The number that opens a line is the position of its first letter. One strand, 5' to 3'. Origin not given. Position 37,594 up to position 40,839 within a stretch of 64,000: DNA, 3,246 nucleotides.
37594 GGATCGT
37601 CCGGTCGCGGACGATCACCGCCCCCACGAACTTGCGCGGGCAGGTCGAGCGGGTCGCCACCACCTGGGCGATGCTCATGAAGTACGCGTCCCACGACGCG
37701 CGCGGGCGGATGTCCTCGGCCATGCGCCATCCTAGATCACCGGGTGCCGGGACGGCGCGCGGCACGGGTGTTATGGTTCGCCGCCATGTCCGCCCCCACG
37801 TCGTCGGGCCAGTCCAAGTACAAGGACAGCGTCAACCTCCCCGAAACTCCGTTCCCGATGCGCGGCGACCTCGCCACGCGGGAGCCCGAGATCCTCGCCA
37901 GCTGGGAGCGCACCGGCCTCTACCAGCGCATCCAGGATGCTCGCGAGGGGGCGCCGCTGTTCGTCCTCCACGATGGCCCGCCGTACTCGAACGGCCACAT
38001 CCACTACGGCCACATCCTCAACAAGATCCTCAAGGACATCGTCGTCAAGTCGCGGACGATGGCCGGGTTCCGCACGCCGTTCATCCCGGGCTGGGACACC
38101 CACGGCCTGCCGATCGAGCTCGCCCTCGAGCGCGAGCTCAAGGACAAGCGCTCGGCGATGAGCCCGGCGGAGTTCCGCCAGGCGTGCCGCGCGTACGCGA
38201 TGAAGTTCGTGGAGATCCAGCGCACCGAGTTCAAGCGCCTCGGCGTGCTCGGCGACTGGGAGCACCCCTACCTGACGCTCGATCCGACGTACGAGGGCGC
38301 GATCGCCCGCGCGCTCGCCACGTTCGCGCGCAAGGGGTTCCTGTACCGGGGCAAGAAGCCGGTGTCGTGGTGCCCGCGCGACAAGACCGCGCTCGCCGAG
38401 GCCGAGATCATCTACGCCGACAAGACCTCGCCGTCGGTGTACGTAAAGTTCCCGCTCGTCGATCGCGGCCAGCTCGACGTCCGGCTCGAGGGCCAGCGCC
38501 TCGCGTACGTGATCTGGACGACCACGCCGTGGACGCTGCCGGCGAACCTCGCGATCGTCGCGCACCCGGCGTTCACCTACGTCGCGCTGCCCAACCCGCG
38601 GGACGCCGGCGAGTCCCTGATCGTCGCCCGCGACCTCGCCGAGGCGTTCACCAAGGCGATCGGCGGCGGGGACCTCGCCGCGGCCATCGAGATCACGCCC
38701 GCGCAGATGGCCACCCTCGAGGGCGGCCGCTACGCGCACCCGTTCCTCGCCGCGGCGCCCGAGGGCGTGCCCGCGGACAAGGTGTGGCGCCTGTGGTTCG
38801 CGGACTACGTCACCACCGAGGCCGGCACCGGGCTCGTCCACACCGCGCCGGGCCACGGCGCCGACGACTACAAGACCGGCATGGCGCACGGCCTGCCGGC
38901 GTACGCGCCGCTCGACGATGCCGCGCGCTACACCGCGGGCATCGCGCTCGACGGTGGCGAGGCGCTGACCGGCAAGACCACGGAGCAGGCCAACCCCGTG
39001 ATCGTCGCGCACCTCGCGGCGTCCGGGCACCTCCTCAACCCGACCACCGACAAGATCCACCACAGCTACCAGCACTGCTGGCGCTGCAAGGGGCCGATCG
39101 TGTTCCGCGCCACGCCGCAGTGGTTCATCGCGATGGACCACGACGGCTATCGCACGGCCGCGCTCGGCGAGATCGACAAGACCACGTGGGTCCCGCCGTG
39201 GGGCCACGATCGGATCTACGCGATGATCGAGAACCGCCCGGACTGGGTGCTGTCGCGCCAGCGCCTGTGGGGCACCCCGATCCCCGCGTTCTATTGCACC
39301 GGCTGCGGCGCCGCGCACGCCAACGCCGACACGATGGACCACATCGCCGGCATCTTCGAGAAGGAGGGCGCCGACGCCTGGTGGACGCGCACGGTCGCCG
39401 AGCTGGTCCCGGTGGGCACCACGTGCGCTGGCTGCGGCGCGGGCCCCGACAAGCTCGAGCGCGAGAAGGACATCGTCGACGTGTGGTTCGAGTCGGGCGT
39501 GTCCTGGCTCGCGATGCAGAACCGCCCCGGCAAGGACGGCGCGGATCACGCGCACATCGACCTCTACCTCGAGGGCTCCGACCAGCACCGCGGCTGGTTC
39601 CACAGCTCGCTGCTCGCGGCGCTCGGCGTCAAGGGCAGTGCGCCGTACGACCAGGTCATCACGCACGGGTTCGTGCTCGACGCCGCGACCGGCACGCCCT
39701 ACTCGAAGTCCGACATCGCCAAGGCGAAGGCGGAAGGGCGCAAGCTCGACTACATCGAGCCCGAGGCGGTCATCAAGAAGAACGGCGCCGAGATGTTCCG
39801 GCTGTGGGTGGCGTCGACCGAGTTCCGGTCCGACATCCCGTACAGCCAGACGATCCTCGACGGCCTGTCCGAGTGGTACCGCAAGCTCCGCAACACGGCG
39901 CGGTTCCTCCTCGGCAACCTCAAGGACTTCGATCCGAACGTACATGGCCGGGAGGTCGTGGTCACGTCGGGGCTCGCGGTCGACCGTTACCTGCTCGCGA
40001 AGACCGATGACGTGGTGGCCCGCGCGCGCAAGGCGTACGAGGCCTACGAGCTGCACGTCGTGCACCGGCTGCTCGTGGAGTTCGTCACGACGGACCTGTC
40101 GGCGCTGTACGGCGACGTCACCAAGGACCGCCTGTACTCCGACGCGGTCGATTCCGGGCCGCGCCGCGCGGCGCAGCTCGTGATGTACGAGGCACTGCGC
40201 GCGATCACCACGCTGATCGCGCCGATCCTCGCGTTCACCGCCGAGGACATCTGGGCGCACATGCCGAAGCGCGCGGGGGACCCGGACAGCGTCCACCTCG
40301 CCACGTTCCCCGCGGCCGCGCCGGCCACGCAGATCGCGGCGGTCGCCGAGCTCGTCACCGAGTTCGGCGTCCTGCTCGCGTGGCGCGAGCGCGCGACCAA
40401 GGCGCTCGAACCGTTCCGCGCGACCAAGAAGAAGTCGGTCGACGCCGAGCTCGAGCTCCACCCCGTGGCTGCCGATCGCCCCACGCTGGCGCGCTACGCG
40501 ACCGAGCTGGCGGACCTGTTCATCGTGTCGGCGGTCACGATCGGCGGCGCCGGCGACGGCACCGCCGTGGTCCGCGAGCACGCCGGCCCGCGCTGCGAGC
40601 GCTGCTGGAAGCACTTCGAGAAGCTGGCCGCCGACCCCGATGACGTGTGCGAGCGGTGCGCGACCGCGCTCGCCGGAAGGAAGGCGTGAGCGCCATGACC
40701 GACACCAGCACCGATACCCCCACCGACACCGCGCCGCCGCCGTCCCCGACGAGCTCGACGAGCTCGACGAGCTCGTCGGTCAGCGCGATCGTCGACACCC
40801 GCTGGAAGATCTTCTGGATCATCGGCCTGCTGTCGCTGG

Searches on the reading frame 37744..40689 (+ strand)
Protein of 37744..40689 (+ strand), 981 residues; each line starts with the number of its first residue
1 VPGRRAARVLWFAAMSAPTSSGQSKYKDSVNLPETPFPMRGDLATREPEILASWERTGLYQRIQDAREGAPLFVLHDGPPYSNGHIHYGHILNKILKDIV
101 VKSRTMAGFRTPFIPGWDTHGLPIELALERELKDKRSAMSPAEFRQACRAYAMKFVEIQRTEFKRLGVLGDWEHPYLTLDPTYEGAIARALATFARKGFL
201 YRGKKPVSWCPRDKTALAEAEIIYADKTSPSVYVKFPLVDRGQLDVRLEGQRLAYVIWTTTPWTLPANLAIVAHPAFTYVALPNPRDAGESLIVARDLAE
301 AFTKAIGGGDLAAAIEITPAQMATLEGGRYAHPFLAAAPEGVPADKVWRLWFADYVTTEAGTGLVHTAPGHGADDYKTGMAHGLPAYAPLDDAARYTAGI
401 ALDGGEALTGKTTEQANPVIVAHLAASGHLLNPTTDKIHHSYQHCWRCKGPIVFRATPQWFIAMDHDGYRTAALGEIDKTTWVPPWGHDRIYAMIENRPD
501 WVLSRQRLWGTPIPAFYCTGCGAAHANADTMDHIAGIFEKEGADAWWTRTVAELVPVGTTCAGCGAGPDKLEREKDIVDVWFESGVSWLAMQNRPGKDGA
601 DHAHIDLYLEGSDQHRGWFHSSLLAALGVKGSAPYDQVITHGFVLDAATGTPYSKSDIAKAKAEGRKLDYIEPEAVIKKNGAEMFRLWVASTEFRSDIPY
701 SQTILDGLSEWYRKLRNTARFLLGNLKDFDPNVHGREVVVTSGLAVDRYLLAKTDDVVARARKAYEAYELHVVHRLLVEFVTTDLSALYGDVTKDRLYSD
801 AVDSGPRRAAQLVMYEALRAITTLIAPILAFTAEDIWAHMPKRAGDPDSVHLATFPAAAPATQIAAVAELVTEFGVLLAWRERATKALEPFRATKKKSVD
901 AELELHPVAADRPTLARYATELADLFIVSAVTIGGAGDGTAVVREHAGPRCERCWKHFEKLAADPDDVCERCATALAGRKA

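Call 59: search_protein_families(library=pfam, proteins=[window:37744-40689:+], max_evalue=0.0001)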
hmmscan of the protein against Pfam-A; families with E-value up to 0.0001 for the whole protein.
window:37744-40689:+ (981 aa): 4 families
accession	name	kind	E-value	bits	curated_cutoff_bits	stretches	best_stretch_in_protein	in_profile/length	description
PF00133.28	tRNA-synt_1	-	1.8e-121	406.3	22.7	1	50-698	2-411/414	tRNA synthetases class I (I, L, M and V)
PF08264.19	Anticodon_1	-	6.1e-26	91.5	25.1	1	747-904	1-145/148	Anticodon-binding domain of tRNA ligase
PF09334.17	tRNA-synt_1g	-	8.3e-11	41.7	20.1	1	80-222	8-135/391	tRNA synthetases class I (M)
PF06827.20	zf-FPG_IleRS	-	5.6e-05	23.3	21.3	0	948-974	1-29/30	Zinc finger found in FPG and IleRS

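Call 62: find_homologous_proteins(query=window:37744-40689:+, max_evalue=1e-50)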
Query window:37744-40689:+ (981 aa): 8000 proteins with E <= 1e-50 among 8000 candidates; the best 120 are listed.
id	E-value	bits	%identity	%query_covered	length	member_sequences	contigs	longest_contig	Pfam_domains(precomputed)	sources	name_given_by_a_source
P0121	0.0e+0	2268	100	99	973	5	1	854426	PF09334.18,PF08264.20,PF00133.29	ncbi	-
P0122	0.0e+0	1863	82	98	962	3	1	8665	PF09334.18,PF08264.20,PF00133.29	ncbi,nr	ncbi:MAG TPA: isoleucine--tRNA ligase [Kofleriaceae bacterium]|nr:isoleucine--tRNA ligase [Kofleriac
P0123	0.0e+0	1846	81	98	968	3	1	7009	PF09334.18,PF08264.20,PF00133.29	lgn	-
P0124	0.0e+0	1826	81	98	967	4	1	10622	PF09334.18,PF08264.20,PF00133.29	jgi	-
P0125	0.0e+0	1818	80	98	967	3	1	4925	PF09334.18,PF08264.20,PF00133.29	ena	-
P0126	0.0e+0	1815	79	99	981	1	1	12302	PF09334.18,PF08264.20,PF00133.29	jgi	jgi:isoleucyl-tRNA synthetase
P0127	0.0e+0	1813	80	98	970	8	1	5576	PF09334.18,PF08264.20,PF00133.29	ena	-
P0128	0.0e+0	1794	78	98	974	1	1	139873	PF09334.18,PF08264.20,PF00133.29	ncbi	-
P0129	0.0e+0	1767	71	98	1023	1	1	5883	PF09334.18,PF08264.20,PF00133.29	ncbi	-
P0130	0.0e+0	1747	78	98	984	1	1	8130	PF09334.18,PF08264.20,PF00133.29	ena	-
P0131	0.0e+0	1746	78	98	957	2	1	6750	PF09334.18,PF08264.20,PF00133.29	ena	-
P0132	0.0e+0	1743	79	96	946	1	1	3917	PF09334.18,PF08264.20,PF00133.29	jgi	jgi:isoleucyl-tRNA synthetase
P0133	0.0e+0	1741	78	98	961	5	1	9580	PF09334.18,PF08264.20,PF00133.29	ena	-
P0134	0.0e+0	1741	78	98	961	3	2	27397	PF09334.18,PF08264.20,PF00133.29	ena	-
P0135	0.0e+0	1725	77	98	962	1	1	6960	PF09334.18,PF08264.20,PF00133.29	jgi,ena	-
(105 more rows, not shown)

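Call 64: find_encoding_contigs(protein=P0121, flank=10000, max_places=3)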
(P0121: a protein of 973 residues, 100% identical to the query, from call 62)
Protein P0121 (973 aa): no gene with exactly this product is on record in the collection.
